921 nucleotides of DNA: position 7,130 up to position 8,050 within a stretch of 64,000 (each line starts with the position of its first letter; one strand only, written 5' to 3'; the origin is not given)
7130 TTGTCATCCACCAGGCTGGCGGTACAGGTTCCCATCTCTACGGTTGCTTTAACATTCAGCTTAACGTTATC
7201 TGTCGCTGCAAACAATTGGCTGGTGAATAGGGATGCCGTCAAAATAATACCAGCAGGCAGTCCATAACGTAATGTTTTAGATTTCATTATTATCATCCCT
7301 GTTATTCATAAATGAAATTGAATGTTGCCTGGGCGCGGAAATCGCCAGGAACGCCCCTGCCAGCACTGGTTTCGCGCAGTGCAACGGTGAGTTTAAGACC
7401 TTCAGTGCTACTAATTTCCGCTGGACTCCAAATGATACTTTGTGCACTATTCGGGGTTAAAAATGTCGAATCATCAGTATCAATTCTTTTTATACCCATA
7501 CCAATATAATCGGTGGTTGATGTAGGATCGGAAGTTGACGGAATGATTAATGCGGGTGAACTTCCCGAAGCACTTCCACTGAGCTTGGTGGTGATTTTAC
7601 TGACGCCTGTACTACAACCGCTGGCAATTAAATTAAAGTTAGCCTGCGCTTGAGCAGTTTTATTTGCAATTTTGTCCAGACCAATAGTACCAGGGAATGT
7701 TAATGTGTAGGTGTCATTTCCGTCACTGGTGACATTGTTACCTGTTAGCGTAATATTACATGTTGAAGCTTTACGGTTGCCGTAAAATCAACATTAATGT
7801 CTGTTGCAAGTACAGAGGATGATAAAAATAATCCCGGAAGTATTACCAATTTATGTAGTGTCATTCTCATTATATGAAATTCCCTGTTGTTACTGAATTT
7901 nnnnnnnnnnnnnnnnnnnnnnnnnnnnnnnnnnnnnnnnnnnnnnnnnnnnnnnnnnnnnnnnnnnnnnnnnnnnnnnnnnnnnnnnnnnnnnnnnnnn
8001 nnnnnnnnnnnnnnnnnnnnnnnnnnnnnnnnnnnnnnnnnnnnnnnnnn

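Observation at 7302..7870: yadM carries a 1-bp deletion frameshift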

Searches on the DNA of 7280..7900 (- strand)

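Call 3: search_dna_similar(query=window:7280-7900:-, collection=ecoli_genomes, mode=near, max_rows=30)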
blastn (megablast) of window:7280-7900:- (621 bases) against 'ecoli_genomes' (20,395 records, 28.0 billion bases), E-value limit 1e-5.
Records with a match: 204; places in all: 204; records where one place covers at least 80% of the query: 204.
Genomes with a match: 204 of 5426; with a place that covers at least 80% of the query: 204. Places per genome that has any: lowest 1, median 1, highest 1. On chromosomes: 204 places; on plasmids: 0.
Best place of each record, by identity: >=99% 2; 90-95% 41; 80-90% 161.
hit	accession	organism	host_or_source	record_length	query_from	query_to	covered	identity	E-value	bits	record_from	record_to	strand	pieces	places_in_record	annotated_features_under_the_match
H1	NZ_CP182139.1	Escherichia coli strain CUWW06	wastewater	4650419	1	621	100%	99.8%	0e+0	1142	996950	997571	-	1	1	fimbrial protein | outer membrane usher protein | yadL: fimbrial-like protein YadL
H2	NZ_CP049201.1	Escherichia coli strain PapRG-04-4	Papio papio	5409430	1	621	100%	99.7%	0e+0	1136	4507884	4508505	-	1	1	fimbrial protein | outer membrane usher protein | yadL: fimbrial-like protein YadL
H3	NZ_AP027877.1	Escherichia coli strain 2018-05-2CC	Homo sapiens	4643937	3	621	100%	93.5%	0e+0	922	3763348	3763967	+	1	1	fimbrial protein | outer membrane usher protein | yadL: fimbrial-like protein YadL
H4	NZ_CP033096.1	Escherichia coli strain CP53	pig feces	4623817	3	621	100%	93.4%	0e+0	917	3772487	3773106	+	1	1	fimbrial protein | outer membrane usher protein | yadL: fimbrial-like protein YadL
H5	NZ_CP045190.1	Escherichia coli strain NT1F31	pig manure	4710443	3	621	100%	93.4%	0e+0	917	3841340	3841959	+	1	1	fimbrial protein | outer membrane usher protein | yadL: fimbrial-like protein YadL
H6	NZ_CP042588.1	Escherichia coli strain PK6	Sus scrofa domesticus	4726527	3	621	100%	93.4%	0e+0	917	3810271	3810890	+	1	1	fimbrial protein | outer membrane usher protein | yadL: fimbrial-like protein YadL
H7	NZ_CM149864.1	Escherichia coli strain LCP22S3_I2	Sus scrofa domesticus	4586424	3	621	100%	93.4%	0e+0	917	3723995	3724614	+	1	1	fimbrial protein | outer membrane usher protein | yadL: fimbrial-like protein YadL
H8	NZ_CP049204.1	Escherichia coli strain PapM-32-1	Papio papio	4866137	3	621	100%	92.4%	0e+0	883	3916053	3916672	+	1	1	fimbrial protein | outer membrane usher protein | yadL: fimbrial-like protein YadL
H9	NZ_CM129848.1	Escherichia coli strain TB06052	fresh water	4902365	3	621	100%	92.4%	0e+0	883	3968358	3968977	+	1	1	fimbrial protein | outer membrane usher protein | yadL: fimbrial-like protein YadL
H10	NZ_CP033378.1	Escherichia coli strain L73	goose anus swab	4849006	3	621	100%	91.3%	0e+0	845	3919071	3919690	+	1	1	fimbrial protein | outer membrane usher protein | yadL: fimbrial-like protein YadL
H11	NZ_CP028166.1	Escherichia coli strain CFSAN064036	poultry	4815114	3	621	100%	91.3%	0e+0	845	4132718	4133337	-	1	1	fimbrial protein | outer membrane usher protein | yadL: fimbrial-like protein YadL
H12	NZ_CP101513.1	Escherichia coli strain HH194M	migratory bird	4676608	3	621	100%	91.3%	0e+0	845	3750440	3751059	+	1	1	fimbrial protein | outer membrane usher protein | yadL: fimbrial-like protein YadL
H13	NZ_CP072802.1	Escherichia coli strain PK5074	Homo sapiens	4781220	3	621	100%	91.3%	0e+0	845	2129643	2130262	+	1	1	fimbrial protein | outer membrane usher protein | yadL: fimbrial-like protein YadL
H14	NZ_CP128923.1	Escherichia coli strain TUM9868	missing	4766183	3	621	100%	91.3%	0e+0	845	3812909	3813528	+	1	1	fimbrial protein | outer membrane usher protein | yadL: fimbrial-like protein YadL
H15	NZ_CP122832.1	Escherichia coli strain ETEC1730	Sus scrofa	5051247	3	621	100%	91.3%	0e+0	845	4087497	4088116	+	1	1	fimbrial protein | outer membrane usher protein | yadL: fimbrial-like protein YadL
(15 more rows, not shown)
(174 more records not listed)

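Call 6: get_annotated_region(hit=H1, flank=6000)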
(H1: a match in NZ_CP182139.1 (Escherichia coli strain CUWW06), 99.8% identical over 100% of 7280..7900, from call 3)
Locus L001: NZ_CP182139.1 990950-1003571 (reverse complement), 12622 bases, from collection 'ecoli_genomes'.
description: Escherichia coli strain CUWW06 chromosome, complete genome
organism: Escherichia coli strain CUWW06 (NCBI taxid 562)
replicon: chromosome; assembly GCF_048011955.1
host: -; source: wastewater; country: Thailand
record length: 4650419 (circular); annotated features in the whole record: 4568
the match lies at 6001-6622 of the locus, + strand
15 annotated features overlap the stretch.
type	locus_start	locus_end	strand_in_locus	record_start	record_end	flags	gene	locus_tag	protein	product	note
CDS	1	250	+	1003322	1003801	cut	folK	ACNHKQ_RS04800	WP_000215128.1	2-amino-4-hydroxy-6-hydroxymethyldihydropteridine diphosphokinase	-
CDS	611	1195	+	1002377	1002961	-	yadN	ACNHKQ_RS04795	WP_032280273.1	fimbrial protein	-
CDS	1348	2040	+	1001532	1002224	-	-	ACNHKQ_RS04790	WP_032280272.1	fimbrial chaperone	-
CDS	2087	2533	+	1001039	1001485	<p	-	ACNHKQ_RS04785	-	FimD/PapC N-terminal domain-containing protein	incomplete; partial in the middle of a contig; missing C-terminus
CDS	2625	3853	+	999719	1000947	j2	-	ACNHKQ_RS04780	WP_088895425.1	IS3-like element IS2 family transposase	programmed frameshift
CDS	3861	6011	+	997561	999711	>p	-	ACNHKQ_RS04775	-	outer membrane usher protein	incomplete; partial in the middle of a contig; missing N-terminus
CDS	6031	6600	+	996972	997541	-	-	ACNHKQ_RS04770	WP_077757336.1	fimbrial protein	-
CDS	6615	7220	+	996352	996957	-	yadL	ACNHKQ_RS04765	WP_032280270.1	fimbrial-like protein YadL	-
CDS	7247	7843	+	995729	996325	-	-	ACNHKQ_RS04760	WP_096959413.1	fimbrial-like protein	-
CDS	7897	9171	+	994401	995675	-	-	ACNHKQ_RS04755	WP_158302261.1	fimbrial-like adhesin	-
CDS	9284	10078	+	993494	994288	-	panB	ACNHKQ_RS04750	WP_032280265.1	3-methyl-2-oxobutanoate hydroxymethyltransferase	-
CDS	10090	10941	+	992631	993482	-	panC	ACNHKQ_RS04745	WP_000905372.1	pantoate--beta-alanine ligase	-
CDS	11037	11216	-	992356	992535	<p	-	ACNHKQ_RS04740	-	hypothetical protein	incomplete; partial in the middle of a contig; missing N-terminus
CDS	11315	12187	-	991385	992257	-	rpnC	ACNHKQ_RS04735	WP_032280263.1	recombination-promoting nuclease RpnC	-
CDS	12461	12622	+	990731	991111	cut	panD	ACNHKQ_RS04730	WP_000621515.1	aspartate 1-decarboxylase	-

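Call 7: get_annotated_region(hit=H2, flank=6000)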
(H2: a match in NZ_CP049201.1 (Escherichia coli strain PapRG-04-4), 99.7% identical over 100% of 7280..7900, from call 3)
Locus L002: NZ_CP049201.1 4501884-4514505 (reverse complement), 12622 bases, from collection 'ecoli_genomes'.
description: Escherichia coli strain PapRG-04-4 chromosome, complete genome
organism: Escherichia coli strain PapRG-04-4 (NCBI taxid 562)
replicon: chromosome; assembly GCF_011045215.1
host: Papio papio; source: stool; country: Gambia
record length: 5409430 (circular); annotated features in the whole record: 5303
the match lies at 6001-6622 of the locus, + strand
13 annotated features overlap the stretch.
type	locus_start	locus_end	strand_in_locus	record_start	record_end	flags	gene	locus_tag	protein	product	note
CDS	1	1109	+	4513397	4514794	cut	pcnB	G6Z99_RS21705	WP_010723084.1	polynucleotide adenylyltransferase PcnB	-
CDS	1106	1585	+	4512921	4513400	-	folK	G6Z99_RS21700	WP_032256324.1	2-amino-4-hydroxy-6-hydroxymethyldihydropteridine diphosphokinase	-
CDS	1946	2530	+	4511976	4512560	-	yadN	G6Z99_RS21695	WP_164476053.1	fimbrial protein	-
CDS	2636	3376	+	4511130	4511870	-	-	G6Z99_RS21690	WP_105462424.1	fimbrial chaperone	-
CDS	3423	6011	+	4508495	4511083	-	-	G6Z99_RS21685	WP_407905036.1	outer membrane usher protein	-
CDS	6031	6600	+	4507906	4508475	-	-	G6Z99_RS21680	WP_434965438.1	fimbrial protein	-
CDS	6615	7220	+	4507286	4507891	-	yadL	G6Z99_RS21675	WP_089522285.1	fimbrial-like protein YadL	-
CDS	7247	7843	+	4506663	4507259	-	-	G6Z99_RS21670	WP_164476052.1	fimbrial-like protein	-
CDS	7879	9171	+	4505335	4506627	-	-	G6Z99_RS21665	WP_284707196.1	fimbrial-like adhesin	-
CDS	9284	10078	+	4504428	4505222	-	panB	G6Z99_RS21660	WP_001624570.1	3-methyl-2-oxobutanoate hydroxymethyltransferase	-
CDS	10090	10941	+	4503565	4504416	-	panC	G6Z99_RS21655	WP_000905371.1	pantoate--beta-alanine ligase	-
CDS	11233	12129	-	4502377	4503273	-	rpnC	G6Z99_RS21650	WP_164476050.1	recombination-promoting nuclease RpnC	-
CDS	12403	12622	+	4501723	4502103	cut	panD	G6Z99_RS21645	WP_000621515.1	aspartate 1-decarboxylase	-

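Call 8: get_annotated_region(hit=H3, flank=1500)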
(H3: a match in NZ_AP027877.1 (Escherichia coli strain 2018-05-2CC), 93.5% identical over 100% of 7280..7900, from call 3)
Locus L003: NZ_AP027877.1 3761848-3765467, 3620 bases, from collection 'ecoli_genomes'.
description: Escherichia coli strain 2018-05-2CC chromosome, complete genome
organism: Escherichia coli strain 2018-05-2CC (NCBI taxid 562)
replicon: chromosome; assembly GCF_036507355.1
host: Homo sapiens; source: feces; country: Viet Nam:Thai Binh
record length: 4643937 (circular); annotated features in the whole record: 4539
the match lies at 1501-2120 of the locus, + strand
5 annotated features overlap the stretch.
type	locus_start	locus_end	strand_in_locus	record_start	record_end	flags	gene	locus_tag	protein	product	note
CDS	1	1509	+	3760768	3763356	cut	-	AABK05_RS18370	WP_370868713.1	outer membrane usher protein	-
CDS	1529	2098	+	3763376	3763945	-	-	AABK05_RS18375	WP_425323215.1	fimbrial protein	-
CDS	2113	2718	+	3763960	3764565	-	yadL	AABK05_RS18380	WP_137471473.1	fimbrial-like protein YadL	-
CDS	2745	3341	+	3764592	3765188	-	-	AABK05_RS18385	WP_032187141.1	fimbrial-like protein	-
CDS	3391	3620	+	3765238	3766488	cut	-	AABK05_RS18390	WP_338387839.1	fimbrial-like adhesin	-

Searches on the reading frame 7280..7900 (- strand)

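Call 23: find_encoding_contigs(protein=L001:6031-6597:+, flank=3000, max_places=6)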
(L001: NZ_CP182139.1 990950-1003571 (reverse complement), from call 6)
Protein L001:6031-6597:+ (189 aa): 24 contigs read that carry it; 6 places shown.
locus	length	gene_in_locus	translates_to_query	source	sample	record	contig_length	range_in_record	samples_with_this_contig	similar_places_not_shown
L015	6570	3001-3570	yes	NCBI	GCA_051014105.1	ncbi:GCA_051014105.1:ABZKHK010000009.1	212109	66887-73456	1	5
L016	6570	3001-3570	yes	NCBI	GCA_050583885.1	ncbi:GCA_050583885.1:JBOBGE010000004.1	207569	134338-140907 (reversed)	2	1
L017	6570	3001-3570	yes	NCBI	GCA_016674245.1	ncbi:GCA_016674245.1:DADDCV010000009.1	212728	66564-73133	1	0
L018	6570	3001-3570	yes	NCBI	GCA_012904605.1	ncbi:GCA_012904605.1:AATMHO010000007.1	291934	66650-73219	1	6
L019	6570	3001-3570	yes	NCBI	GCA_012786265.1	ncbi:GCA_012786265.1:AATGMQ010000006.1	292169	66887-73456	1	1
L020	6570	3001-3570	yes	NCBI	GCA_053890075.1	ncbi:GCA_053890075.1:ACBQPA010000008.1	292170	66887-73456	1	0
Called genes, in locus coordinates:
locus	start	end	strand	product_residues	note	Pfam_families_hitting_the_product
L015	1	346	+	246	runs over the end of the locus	PF00345:PapD_N, PF02753:PapD_C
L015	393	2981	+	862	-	PF13954:PapC_N, PF00577:Usher, PF13953:PapC_C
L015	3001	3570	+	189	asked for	PF00419:Fimbrial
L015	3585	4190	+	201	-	PF00419:Fimbrial (weak)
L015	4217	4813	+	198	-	-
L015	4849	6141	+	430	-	PF00419:Fimbrial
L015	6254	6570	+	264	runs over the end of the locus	PF02548:Pantoate_transf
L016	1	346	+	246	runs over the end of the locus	PF00345:PapD_N, PF02753:PapD_C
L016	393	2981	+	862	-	PF13954:PapC_N, PF00577:Usher, PF13953:PapC_C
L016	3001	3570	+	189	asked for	PF00419:Fimbrial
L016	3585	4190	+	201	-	PF00419:Fimbrial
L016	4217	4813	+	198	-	-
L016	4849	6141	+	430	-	PF00419:Fimbrial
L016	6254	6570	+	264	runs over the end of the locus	PF02548:Pantoate_transf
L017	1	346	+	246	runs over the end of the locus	PF00345:PapD_N, PF02753:PapD_C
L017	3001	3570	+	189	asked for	PF00419:Fimbrial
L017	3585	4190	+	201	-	PF00419:Fimbrial (weak)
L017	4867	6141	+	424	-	PF00419:Fimbrial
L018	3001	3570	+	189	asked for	PF00419:Fimbrial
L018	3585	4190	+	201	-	PF00419:Fimbrial (weak)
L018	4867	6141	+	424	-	PF00419:Fimbrial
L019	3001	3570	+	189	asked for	PF00419:Fimbrial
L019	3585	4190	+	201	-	PF00419:Fimbrial (weak)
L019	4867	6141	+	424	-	PF00419:Fimbrial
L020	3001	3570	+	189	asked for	PF00419:Fimbrial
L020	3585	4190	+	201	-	PF00419:Fimbrial (weak)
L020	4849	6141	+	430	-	PF00419:Fimbrial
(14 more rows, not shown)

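Call 26: search_protein_families(proteins=[L001:6031-6597:+], library=ncbifam)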
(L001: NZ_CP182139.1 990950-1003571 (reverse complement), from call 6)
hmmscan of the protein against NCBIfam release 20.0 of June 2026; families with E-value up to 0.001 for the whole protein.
L001:6031-6597:+ (189 aa): 4 families
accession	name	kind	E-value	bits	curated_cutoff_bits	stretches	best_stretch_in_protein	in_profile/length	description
NF011778.0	PRK15241.1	equivalog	1.3e-37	129.3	228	1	20-188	21-187/188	putative fimbrial protein StaD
NF011834.0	PRK15306.1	equivalog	1.4e-25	90.2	205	1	18-189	20-190/190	fimbrial protein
NF052362.1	FimF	equivalog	1.4e-05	24.7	200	1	12-188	11-174/175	type 1 fimbrial adaptor subunit FimF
NF011737.0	PRK15190.1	equivalog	0.00014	21.6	240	1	10-149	15-144/181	fimbrial protein BcfE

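Call 33: profile_search(protein=L001:6031-6597:+)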
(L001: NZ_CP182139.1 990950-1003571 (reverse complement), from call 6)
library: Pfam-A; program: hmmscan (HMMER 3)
A. the first sequence (189 residues): domains with independent E <= 10: 1; with E <= 0.001: 1
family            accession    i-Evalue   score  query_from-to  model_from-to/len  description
Fimbrial          PF00419.26    4.3e-18    66.5      28-188         2-150/151  Fimbrial protein

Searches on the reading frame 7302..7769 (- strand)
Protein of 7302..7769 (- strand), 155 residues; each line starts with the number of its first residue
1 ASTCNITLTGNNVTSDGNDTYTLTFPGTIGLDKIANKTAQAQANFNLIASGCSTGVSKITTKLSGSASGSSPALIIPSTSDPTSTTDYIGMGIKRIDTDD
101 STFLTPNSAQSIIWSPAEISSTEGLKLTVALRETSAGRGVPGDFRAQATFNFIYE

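Call 26: search_protein_families(proteins=[window:7302-7769:-], library=ncbifam)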
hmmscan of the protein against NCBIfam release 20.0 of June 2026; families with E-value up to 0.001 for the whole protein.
window:7302-7769:- (155 aa): 2 families
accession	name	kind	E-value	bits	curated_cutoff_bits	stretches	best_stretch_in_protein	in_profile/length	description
NF011778.0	PRK15241.1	equivalog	3.3e-30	105.2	228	1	3-154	38-187/188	putative fimbrial protein StaD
NF011834.0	PRK15306.1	equivalog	5e-20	72.1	205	1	2-155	41-190/190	fimbrial protein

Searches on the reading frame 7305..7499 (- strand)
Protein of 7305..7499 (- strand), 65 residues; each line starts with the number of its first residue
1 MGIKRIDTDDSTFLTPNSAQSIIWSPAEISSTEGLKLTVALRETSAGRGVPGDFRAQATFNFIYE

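Call 19: find_encoding_contigs(protein=window:7305-7499:-, flank=6000, max_places=8)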
Protein seq(65 aa) (65 aa): 12 contigs read that carry it; 8 places shown.
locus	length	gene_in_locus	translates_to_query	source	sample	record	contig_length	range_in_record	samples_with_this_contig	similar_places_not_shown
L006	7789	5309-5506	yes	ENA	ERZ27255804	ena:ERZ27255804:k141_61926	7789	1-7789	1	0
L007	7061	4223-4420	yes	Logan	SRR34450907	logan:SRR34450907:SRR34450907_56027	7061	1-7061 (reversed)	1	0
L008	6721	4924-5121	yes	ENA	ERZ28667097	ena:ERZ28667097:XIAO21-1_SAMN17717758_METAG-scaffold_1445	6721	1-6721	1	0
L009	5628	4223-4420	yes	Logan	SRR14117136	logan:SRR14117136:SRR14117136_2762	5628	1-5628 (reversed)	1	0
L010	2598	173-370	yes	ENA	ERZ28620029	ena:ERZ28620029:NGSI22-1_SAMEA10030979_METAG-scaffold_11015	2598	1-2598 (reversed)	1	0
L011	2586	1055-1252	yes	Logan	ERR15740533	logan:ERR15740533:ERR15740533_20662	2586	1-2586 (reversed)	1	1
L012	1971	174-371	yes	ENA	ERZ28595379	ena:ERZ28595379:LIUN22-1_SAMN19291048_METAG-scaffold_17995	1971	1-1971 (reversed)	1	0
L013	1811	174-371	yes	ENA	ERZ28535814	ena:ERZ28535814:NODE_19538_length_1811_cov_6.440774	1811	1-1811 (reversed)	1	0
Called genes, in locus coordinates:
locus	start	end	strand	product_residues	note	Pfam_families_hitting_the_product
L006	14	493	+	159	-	PF01288:HPPK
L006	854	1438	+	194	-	PF00419:Fimbrial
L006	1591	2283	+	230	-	PF00345:PapD_N, PF02753:PapD_C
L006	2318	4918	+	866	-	PF13954:PapC_N, PF00577:Usher, PF13953:PapC_C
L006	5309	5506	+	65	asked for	PF00419:Fimbrial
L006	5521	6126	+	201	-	PF00419:Fimbrial (weak)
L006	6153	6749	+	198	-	-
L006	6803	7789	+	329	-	?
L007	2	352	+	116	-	?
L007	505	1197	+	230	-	PF00345:PapD_N, PF02753:PapD_C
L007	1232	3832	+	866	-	PF13954:PapC_N, PF00577:Usher, PF13953:PapC_C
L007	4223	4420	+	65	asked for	PF00419:Fimbrial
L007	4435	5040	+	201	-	PF00419:Fimbrial (weak)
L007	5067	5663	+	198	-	-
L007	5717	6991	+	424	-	PF00419:Fimbrial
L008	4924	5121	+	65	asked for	PF00419:Fimbrial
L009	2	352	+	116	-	?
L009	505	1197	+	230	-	PF00345:PapD_N, PF02753:PapD_C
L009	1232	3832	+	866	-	PF13954:PapC_N, PF00577:Usher, PF13953:PapC_C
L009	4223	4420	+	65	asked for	PF00419:Fimbrial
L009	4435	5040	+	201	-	PF00419:Fimbrial (weak)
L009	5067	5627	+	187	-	?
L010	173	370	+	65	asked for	PF00419:Fimbrial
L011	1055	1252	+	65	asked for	PF00419:Fimbrial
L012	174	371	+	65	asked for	PF00419:Fimbrial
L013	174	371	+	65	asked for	PF00419:Fimbrial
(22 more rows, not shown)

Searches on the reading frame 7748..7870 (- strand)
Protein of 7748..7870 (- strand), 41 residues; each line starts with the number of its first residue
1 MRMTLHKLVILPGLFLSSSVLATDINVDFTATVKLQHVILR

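Call 18: find_encoding_contigs(protein=window:7748-7870:-, flank=6000, max_places=8)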
Protein seq(41 aa) (41 aa): no gene with exactly this product is on record in the collection.
